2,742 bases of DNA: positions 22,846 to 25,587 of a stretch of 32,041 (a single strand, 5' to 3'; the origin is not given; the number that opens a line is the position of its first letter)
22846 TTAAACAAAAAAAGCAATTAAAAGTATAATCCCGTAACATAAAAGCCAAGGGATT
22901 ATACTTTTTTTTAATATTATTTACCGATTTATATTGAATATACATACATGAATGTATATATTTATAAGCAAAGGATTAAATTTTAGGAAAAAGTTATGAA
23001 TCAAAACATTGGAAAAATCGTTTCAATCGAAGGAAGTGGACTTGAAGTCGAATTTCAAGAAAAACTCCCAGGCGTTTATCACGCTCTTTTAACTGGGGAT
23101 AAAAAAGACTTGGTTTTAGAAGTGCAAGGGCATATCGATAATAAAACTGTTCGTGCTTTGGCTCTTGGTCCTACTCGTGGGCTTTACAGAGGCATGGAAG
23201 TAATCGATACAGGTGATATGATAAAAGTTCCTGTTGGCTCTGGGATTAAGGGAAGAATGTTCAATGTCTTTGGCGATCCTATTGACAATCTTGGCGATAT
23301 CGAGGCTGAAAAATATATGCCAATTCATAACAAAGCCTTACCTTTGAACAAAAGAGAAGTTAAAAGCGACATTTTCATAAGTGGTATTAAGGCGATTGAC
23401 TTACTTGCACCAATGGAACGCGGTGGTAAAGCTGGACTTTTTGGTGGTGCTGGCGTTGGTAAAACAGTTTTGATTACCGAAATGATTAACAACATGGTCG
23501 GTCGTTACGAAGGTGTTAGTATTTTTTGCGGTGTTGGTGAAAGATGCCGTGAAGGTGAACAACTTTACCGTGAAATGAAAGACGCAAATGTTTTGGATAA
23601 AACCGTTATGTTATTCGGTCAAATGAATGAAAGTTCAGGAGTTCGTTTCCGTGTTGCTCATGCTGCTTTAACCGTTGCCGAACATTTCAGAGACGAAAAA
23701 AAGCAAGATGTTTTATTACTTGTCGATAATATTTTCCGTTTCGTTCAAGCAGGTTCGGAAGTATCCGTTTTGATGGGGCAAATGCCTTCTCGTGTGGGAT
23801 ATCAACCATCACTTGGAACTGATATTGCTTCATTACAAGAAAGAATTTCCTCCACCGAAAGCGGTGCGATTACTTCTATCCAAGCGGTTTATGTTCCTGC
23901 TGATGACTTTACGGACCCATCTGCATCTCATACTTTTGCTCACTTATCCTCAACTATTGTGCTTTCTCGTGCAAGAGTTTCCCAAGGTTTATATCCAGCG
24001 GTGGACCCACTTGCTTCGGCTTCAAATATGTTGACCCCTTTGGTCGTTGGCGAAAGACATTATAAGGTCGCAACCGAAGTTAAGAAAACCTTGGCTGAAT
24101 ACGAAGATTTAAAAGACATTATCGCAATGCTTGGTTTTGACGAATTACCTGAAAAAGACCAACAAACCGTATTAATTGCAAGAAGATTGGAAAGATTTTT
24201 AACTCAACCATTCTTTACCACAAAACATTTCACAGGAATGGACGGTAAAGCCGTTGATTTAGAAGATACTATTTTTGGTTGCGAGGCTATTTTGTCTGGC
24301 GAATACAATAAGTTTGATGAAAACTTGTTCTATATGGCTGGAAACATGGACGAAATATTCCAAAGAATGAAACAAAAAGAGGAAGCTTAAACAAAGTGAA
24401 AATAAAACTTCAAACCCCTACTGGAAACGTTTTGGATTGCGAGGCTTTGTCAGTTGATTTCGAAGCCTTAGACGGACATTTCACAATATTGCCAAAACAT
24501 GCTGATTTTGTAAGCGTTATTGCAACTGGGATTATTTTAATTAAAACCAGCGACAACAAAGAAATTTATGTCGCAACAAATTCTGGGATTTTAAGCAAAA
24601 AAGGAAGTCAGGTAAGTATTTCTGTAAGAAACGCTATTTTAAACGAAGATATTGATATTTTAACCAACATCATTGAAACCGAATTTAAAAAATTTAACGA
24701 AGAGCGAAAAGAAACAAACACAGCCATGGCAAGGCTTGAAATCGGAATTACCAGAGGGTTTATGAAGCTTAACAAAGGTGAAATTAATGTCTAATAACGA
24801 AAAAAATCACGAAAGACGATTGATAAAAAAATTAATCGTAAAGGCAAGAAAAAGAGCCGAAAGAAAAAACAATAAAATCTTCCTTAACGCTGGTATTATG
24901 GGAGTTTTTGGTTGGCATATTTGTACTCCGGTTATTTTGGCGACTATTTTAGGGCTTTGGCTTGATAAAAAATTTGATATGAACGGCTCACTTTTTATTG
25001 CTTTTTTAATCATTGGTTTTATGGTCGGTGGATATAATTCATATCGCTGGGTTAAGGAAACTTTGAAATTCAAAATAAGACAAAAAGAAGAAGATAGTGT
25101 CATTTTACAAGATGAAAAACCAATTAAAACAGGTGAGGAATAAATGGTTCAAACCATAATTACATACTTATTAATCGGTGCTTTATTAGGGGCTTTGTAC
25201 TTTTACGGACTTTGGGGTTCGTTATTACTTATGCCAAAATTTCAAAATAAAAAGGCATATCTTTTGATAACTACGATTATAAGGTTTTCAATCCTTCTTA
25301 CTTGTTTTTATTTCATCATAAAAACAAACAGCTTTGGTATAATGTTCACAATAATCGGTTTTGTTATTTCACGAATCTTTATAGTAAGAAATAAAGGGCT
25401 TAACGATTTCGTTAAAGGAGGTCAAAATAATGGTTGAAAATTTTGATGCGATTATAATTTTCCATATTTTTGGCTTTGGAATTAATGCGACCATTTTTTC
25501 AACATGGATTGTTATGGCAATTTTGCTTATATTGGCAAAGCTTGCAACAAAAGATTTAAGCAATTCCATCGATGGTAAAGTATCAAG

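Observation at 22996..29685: Complete N-type (N-ATPase) rotary ATPase operon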

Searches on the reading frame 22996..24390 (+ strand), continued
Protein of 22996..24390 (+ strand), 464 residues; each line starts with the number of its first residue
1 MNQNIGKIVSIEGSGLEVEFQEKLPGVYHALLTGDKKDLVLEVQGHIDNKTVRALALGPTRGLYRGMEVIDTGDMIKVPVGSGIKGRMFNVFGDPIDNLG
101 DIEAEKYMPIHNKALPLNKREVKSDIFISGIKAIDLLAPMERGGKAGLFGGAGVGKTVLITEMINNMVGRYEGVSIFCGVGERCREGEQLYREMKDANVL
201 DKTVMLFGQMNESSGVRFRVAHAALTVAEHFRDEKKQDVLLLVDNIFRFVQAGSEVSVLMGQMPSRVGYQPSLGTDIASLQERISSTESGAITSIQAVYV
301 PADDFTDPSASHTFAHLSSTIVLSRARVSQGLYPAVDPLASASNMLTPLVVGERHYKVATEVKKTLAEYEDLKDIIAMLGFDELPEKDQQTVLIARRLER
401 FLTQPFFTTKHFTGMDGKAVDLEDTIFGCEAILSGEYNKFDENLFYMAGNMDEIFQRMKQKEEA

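Call 81: search_protein_families(library=ncbifam, proteins=[L092:8968-10365:+, L092:10391-10762:+, L092:10759-11058:+, L092:11174-11485:+, L092:11493-12194:+, L092:12191-12466:+, L092:12469-13221:+, L092:13252-14790:+, L092:14794-15717:+], max_evalue=1e-8)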
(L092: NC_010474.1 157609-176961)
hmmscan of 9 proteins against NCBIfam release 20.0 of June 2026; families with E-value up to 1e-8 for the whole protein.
L092:8968-10365:+ (465 aa): 34 families (the best 25 are shown)
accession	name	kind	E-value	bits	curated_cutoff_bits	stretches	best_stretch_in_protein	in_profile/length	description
TIGR03305.1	alt_F1F0_F1_bet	exception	3.5e-242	803.9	752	1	14-461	1-448/449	alternate F1F0 ATPase, F1 subunit beta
TIGR01039.1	atpD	equivalog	9.6e-188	624.7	462.85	1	13-462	2-455/462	F0F1 ATP synthase subunit beta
NF045858.1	glide_MMOB1670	exception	3e-140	469.1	850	1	37-462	257-686/705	MMOB1670 family gliding motility ATPase complex subunit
NF045934.1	MSC_0618_beta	exception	4.7e-123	411.4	570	1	14-460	1-448/451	MSC_0618 family F1-like ATPase beta subunit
TIGR01026.1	fliI_yscN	subfamily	2e-73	247.6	379.5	1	5-424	16-432/440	FliI/YscN family ATPase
TIGR02546.1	III_secr_ATP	equivalog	7.7e-73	245.6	604.75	1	10-423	3-414/423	type III secretion system ATPase SctN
TIGR03496.1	FliI_clade1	equivalog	2e-70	237.7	619.1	1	14-422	1-406/414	flagellar protein export ATPase FliI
TIGR03498.1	FliI_clade3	equivalog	2.8e-66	223.9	587.45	1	14-418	1-405/418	flagellar protein export ATPase FliI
TIGR03497.1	FliI_clade2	equivalog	1.6e-65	221.7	629.8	1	14-420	1-402/413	flagellar protein export ATPase FliI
NF005391.0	PRK06936.1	equivalog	7.9e-60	202.9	657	1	14-421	25-428/439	type III secretion system ATPase SctN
NF005295.0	PRK06820.1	equivalog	7e-57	193.3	690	1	7-416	24-424/440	EscN/YscN/HrcN family type III secretion system ATPase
NF006575.0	PRK09099.1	subfamily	1.9e-55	188.4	706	1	8-422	22-429/443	type III secretion system ATPase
NF006012.0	PRK08149.1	equivalog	2.5e-55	188.1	594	1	65-422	64-421/431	type III secretion system ATPase SctN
NF003235.0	PRK04196.1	subfamily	1e-51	176.1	349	1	65-414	58-418/462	V-type ATP synthase subunit B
NF006290.1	PRK08472.1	equivalog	8.1e-51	173.2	644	1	39-420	45-422/433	flagellar protein export ATPase FliI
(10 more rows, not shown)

L092:10391-10762:+ (123 aa): 3 families
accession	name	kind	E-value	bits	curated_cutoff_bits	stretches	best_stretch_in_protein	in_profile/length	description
NF004871.0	PRK06228.1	equivalog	6.9e-40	135.9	135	1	10-119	21-130/133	F0F1 ATP synthase subunit epsilon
TIGR03166.1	alt_F1F0_F1_eps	hypoth_equivalog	1.8e-35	121.5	100.1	1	12-115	18-121/122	alternate F1F0 ATPase, F1 subunit epsilon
NF009981.0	PRK13447.1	equivalog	5.9e-22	77.9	160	1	13-117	24-129/151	F0F1 ATP synthase subunit epsilon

L092:10759-11058:+ (99 aa): 1 family
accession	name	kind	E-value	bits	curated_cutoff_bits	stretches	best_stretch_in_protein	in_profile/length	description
TIGR02230.1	ATPase_gene1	hypoth_equivalog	9.1e-36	122.1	46.7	1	11-97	14-100/100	putative F0F1-ATPase subunit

L092:11174-11485:+ (103 aa): 1 family
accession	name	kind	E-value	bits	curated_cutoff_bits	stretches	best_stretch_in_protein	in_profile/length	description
TIGR03165.1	F1F0_chp_2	hypoth_equivalog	2.6e-19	69.4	55.5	1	17-89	9-81/83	F1/F0 ATPase, Methanosarcina type, subunit 2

L092:11493-12194:+ (233 aa): 13 families
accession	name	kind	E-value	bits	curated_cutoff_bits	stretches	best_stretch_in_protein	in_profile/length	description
TIGR03306.1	altF1_A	exception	2.2e-97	324.9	302.1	1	3-218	1-216/217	alternate F1F0 ATPase, F0 subunit A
NF004481.0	PRK05815.2-3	equivalog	4.2e-95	317.7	227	1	1-224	1-224/225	F0F1 ATP synthase subunit A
NF009954.0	PRK13420.1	equivalog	3.3e-66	223.3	272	1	11-226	12-225/229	F0F1 ATP synthase subunit A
NF009955.0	PRK13421.1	equivalog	7.9e-66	221.8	302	1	12-230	13-229/231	F0F1 ATP synthase subunit A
NF004486.0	PRK05815.3-4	equivalog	1.2e-41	143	272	1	15-217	22-222/224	F0F1 ATP synthase subunit A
TIGR01131.1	ATP_synt_6_or_A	equivalog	5.4e-36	124.6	102.6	1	19-217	14-226/227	F0F1 ATP synthase subunit A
NF004479.0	PRK05815.1-4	equivalog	1.5e-33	116.1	268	1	16-216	13-232/238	F0F1 ATP synthase subunit A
NF004484.0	PRK05815.3-2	equivalog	4.4e-30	105.1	234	1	13-217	15-223/226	F0F1 ATP synthase subunit A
NF004482.0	PRK05815.2-4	equivalog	6.7e-26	91.5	225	1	15-218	27-248/252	F0F1 ATP synthase subunit A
NF009953.0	PRK13419.1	equivalog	5.5e-24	85.1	460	1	21-225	112-337/346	F0F1 ATP synthase subunit A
NF004485.0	PRK05815.3-3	equivalog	5.6e-19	68.6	249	1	26-184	32-196/281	F0F1 ATP synthase subunit A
NF004477.0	PRK05815.1-1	equivalog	2.4e-18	66.6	280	1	13-218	34-265/268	F0F1 ATP synthase subunit A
NF004487.0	PRK05815.3-5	equivalog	7.9e-16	58.2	224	1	63-182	71-182/269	F0F1 ATP synthase subunit A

L092:12191-12466:+ (91 aa): 12 families
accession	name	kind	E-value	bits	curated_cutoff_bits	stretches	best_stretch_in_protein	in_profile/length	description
TIGR03322.1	alt_F1F0_F0_C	exception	1.7e-42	143.9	130.85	1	4-86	3-85/86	alternate F1F0 ATPase, F0 subunit C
NF009998.0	PRK13468.1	equivalog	5.1e-41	138.9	116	1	2-87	2-87/88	F0F1 ATP synthase subunit C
NF005608.0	PRK07354.1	equivalog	6.3e-20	71.6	128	1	6-82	4-80/81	F0F1 ATP synthase subunit C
NF005521.0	PRK07159.1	equivalog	5.3e-15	55.3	122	1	11-79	33-100/101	F0F1 ATP synthase subunit C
NF009999.0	PRK13471.1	equivalog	1.5e-14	54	124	1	6-79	11-84/85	F0F1 ATP synthase subunit C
TIGR01260.1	ATP_synt_c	equivalog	1.5e-13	50.6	43.95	1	23-78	2-57/58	ATP synthase F0 subunit C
NF005363.0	PRK06876.1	equivalog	2.1e-13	49.9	71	1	7-82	4-79/80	F0F1 ATP synthase subunit C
NF006295.0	PRK08482.1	equivalog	3e-13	50.2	135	1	4-82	25-103/105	F0F1 ATP synthase subunit C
NF005733.0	PRK07558.1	equivalog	7.4e-10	38.9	85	1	9-79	5-74/75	F0F1 ATP synthase subunit C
NF005900.0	PRK07874.1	equivalog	1.6e-09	37.9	114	1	15-75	19-79/80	ATP synthase F0 subunit C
NF011483.0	PRK14893.1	equivalog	2.5e-09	37.3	188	1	1-79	1-75/162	V-type ATP synthase subunit K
NF004532.0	PRK05880.1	equivalog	2.9e-09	37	120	1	6-80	6-80/83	F0F1 ATP synthase subunit C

L092:12469-13221:+ (250 aa): 11 families
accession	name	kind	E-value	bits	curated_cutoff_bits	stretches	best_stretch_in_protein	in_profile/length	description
NF011044.0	PRK14474.1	equivalog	2.3e-117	391.1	339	1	1-249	1-250/258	F0F1 ATP synthase subunit B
TIGR03321.1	alt_F1F0_F0_B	exception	7.8e-66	222.3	224.7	1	1-244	1-244/246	alternate F1F0 ATPase, F0 subunit B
NF005606.0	PRK07352.1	equivalog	1.9e-13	50.5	137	1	11-158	26-173/175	F0F1 ATP synthase subunit B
NF009992.0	PRK13461.1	equivalog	1e-11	44.6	127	1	1-153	1-153/159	F0F1 ATP synthase subunit B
NF011043.0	PRK14473.1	equivalog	1.9e-10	40.9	168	1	3-157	6-160/164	F0F1 ATP synthase subunit B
NF004412.0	PRK05759.1-3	equivalog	5e-10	39.5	156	1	6-158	28-181/185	F0F1 ATP synthase subunit B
NF009987.0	PRK13453.1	equivalog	8.2e-10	38.7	172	1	3-155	16-168/173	F0F1 ATP synthase subunit B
TIGR01144.1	ATP_synt_b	equivalog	1.3e-09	38.1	65.5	1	11-157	1-147/147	F0F1 ATP synthase subunit B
NF006293.0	PRK08476.1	equivalog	3.4e-09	37.1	118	1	11-126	13-128/141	F0F1 ATP synthase subunit B'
NF004411.0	PRK05759.1-2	equivalog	7.7e-09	35.8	131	1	6-156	5-155/156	F0F1 ATP synthase subunit B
NF005607.0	PRK07353.1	equivalog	8.8e-09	35.3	131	1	10-131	25-146/155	F0F1 ATP synthase subunit B'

L092:13252-14790:+ (512 aa): 35 families (the best 25 are shown)
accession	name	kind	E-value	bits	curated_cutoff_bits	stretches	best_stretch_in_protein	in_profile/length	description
TIGR03324.1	alt_F1F0_F1_al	exception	1.5e-244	812.3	750.5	1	9-509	2-496/497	alternate F1F0 ATPase, F1 subunit alpha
NF009884.0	PRK13343.1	equivalog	2.1e-212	706.3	554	1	11-511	6-500/507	F0F1 ATP synthase subunit alpha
TIGR00962.1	atpA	equivalog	1.9e-196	653.7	484.45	1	12-508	4-496/503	F0F1 ATP synthase subunit alpha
NF045863.1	glide_MMOB1660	exception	1.8e-124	416.5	600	1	38-478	3-444/515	MMOB1660 family gliding motility ATPase complex subunit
NF005523.0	PRK07165.1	equivalog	2.9e-96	323.1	414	1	82-462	47-427/509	ATP F0F1 synthase subunit alpha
NF045936.2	MSC_0619_alpha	exception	5.6e-88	295.8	520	1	90-445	51-406/505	MSC_0619 family F1-like ATPase alpha subunit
TIGR02546.1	III_secr_ATP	equivalog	3e-65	220.6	604.75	1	33-453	4-421/423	type III secretion system ATPase SctN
TIGR03496.1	FliI_clade1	equivalog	1.4e-61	208.6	619.1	1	37-448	2-409/414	flagellar protein export ATPase FliI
NF005391.0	PRK06936.1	equivalog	4.3e-58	197.2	657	1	52-453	40-437/439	type III secretion system ATPase SctN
TIGR01026.1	fliI_yscN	subfamily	1.2e-57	195.6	379.5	1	20-439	9-424/440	FliI/YscN family ATPase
NF005295.0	PRK06820.1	equivalog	5.2e-56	190.5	690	1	17-441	11-426/440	EscN/YscN/HrcN family type III secretion system ATPase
NF006575.0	PRK09099.1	subfamily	1.8e-54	185.2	706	1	89-454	79-441/443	type III secretion system ATPase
TIGR03497.1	FliI_clade2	equivalog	2.4e-53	181.6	629.8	1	53-450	17-409/413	flagellar protein export ATPase FliI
TIGR03498.1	FliI_clade3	equivalog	3e-53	181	587.45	1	36-444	1-408/418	flagellar protein export ATPase FliI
NF006290.1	PRK08472.1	equivalog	1.5e-51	175.6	644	1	16-446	3-425/433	flagellar protein export ATPase FliI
TIGR03305.1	alt_F1F0_F1_bet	exception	9.7e-39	133.3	752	1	68-436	31-400/449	alternate F1F0 ATPase, F1 subunit beta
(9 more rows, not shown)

L092:14794-15717:+ (307 aa): 13 families
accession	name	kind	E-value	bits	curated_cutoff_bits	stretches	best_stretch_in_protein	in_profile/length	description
TIGR03323.1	alt_F1F0_F1_gam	exception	3.9e-88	295.5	282.35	1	7-301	1-285/285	alternate F1F0 ATPase, F1 subunit gamma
TIGR01146.1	ATPsyn_F1gamma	equivalog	1.7e-37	129.8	194.45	1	1-301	1-286/286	ATP synthase F1 subunit gamma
NF004144.0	PRK05621.1-1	equivalog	1.1e-30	107.2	372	1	2-300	2-286/287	F0F1 ATP synthase subunit gamma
NF009959.0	PRK13426.1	equivalog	1.3e-30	107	394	1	1-298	1-288/291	F0F1 ATP synthase subunit gamma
NF004145.0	PRK05621.1-2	equivalog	2.9e-29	102.5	317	1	1-302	1-303/306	F0F1 ATP synthase subunit gamma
NF009957.0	PRK13424.1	equivalog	7e-26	91.1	436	1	1-302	1-290/291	F0F1 ATP synthase subunit gamma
NF010708.0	PRK14110.1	equivalog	8.5e-24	84.5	445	1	7-301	9-290/291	F0F1 ATP synthase subunit gamma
NF004146.0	PRK05621.1-4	equivalog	3.4e-23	82.5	342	1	1-301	1-296/296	F0F1 ATP synthase subunit gamma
NF004147.0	PRK05621.2-1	equivalog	3.7e-21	76.2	382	1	3-301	4-292/293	F0F1 ATP synthase subunit gamma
NF010709.0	PRK14111.1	equivalog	1.2e-20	74.1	425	1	3-302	3-289/290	F0F1 ATP synthase subunit gamma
NF009958.0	PRK13425.1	equivalog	1.7e-19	70.4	501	1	1-302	1-291/292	F0F1 ATP synthase subunit gamma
NF009960.0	PRK13427.1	equivalog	6e-17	62.1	432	1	3-302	3-289/289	F0F1 ATP synthase subunit gamma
NF009956.0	PRK13422.1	equivalog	1.7e-09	37.5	582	0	237-300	234-297/298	F0F1 ATP synthase subunit gamma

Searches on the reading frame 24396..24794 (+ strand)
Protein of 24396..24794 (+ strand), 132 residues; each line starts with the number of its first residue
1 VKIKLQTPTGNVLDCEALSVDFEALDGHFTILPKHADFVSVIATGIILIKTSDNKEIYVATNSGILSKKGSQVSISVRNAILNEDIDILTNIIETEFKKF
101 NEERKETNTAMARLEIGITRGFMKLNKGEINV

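Call 3: search_protein_families(library=ncbifam, proteins=[window:24396-24794:+], max_evalue=0.01)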
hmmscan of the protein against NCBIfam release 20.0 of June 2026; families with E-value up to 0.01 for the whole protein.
window:24396-24794:+ (132 aa): 21 families
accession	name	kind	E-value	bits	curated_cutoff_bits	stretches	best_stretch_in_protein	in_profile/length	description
NF004871.0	PRK06228.1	equivalog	3.2e-32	111.1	135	1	1-127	5-132/133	F0F1 ATP synthase subunit epsilon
TIGR03166.1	alt_F1F0_F1_eps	hypoth_equivalog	7.7e-30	103.3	100.1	1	2-120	1-120/122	alternate F1F0 ATPase, F1 subunit epsilon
NF009981.0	PRK13447.1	equivalog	8.2e-19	67.7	160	1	1-123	5-129/151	F0F1 ATP synthase subunit epsilon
TIGR01216.1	ATP_synt_epsi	equivalog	1.2e-13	51.2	67.25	1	2-109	3-108/130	ATP synthase F1 subunit epsilon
NF001846.0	PRK00571.1-3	equivalog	1.3e-12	48.1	132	1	1-125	4-131/137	F0F1 ATP synthase subunit epsilon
NF009984.0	PRK13450.1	equivalog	1.5e-11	44.4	164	1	1-125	5-128/133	F0F1 ATP synthase subunit epsilon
NF009980.0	PRK13446.1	equivalog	9e-11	41.8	129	1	1-124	5-127/136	F0F1 ATP synthase subunit epsilon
NF009977.0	PRK13442.1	equivalog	1.5e-10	41.2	80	1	2-89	7-94/102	F0F1 ATP synthase subunit epsilon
NF009979.0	PRK13444.1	equivalog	3e-09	37.3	163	1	15-92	20-96/127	F0F1 ATP synthase subunit epsilon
NF009985.0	PRK13451.1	equivalog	1.5e-08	34.8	112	1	1-87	1-86/101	F0F1 ATP synthase subunit epsilon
NF001852.0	PRK00571.2-5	equivalog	3.5e-08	33.7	145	1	16-114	19-116/124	F0F1 ATP synthase subunit epsilon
NF011323.0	PRK14736.1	subfamily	3.4e-07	30.3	145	1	5-124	8-125/133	F0F1 ATP synthase subunit epsilon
NF001847.0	PRK00571.1-4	equivalog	4.3e-07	29.7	135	1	11-89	14-92/139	F0F1 ATP synthase subunit epsilon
NF009982.0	PRK13448.1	equivalog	1.9e-06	28.1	146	1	5-114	8-119/135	F0F1 ATP synthase subunit epsilon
NF001851.0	PRK00571.2-4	equivalog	1.2e-05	25.4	131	1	8-102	12-108/135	F0F1 ATP synthase subunit epsilon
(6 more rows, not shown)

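Call 4: search_protein_families(library=pfam, proteins=[window:24396-24794:+], max_evalue=0.01)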
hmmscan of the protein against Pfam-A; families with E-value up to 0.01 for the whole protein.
window:24396-24794:+ (132 aa): 1 family
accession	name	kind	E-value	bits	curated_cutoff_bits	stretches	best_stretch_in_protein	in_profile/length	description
PF02823.21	ATP-synt_DE_N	-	2.5e-18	66.3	27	1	1-80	1-80/80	ATP synthase, Delta/Epsilon chain, beta-sandwich domain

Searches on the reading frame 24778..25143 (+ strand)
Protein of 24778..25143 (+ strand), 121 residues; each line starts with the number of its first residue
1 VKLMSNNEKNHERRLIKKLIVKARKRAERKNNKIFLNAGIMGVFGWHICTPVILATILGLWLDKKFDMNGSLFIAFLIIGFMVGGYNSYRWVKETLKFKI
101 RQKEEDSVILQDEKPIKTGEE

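Call 3: search_protein_families(library=ncbifam, proteins=[window:24778-25143:+], max_evalue=0.01)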
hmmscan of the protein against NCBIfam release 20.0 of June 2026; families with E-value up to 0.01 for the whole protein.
window:24778-25143:+ (121 aa): 1 family
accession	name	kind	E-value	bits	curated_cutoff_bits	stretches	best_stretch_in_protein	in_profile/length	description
TIGR02230.1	ATPase_gene1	hypoth_equivalog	4.9e-15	55.6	46.7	1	9-94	14-98/100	putative F0F1-ATPase subunit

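Call 4: search_protein_families(library=pfam, proteins=[window:24778-25143:+], max_evalue=0.01)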
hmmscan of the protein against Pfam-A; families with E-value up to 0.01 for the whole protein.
window:24778-25143:+ (121 aa): 1 family
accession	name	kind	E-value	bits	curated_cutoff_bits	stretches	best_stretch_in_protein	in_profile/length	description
PF09527.15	ATPase_gene1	-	8.5e-13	48.6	26.6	1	40-91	3-54/54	Putative F0F1-ATPase subunit Ca2+/Mg2+ transporter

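Call 26: search_solved_structures(query=window:24787-25143:+, max_evalue=10)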
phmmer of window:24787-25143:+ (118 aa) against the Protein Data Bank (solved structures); distinct sequences matched with E-value up to 10: 4.
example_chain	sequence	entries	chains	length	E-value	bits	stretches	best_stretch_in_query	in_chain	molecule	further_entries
1z9u_A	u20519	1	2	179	0.25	14.9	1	21-69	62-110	acetyl transferase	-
1s7k_A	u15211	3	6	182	0.26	14.9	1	21-69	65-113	acetyl transferase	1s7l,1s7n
1s7f_A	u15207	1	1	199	0.31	14.6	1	21-69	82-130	acetyl transferase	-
8hkx_S19P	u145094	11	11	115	0.64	13.6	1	8-84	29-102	30S ribosomal protein S19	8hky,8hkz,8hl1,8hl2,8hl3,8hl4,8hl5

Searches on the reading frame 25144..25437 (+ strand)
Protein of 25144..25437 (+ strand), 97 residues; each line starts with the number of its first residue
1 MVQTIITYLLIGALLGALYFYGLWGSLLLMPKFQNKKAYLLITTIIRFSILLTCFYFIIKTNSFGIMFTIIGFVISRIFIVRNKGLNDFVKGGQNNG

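Call 3: search_protein_families(library=ncbifam, proteins=[window:25144-25437:+], max_evalue=0.01)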
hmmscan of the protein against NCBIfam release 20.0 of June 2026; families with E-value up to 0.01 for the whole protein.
window:25144-25437:+ (97 aa): 1 family
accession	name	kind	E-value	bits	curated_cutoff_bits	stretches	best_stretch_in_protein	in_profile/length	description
TIGR03165.1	F1F0_chp_2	hypoth_equivalog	8.9e-10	38.9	55.5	1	5-82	3-80/83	F1/F0 ATPase, Methanosarcina type, subunit 2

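Call 4: search_protein_families(library=pfam, proteins=[window:25144-25437:+], max_evalue=0.01)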
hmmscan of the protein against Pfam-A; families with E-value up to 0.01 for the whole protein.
window:25144-25437:+ (97 aa): 1 family
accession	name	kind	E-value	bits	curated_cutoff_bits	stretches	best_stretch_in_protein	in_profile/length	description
PF12966.13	AtpR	-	4.9e-13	49.8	26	1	5-82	3-80/86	N-ATPase, AtpR subunit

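Call 25: search_solved_structures(query=window:25144-25437:+, max_evalue=10)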
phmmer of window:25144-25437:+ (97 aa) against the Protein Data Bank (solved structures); distinct sequences matched with E-value up to 10: 1.
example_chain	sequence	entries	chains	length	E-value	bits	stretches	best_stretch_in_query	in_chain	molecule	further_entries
8r0s_A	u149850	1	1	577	1.1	12.8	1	35-64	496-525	Enzymatic polyprotein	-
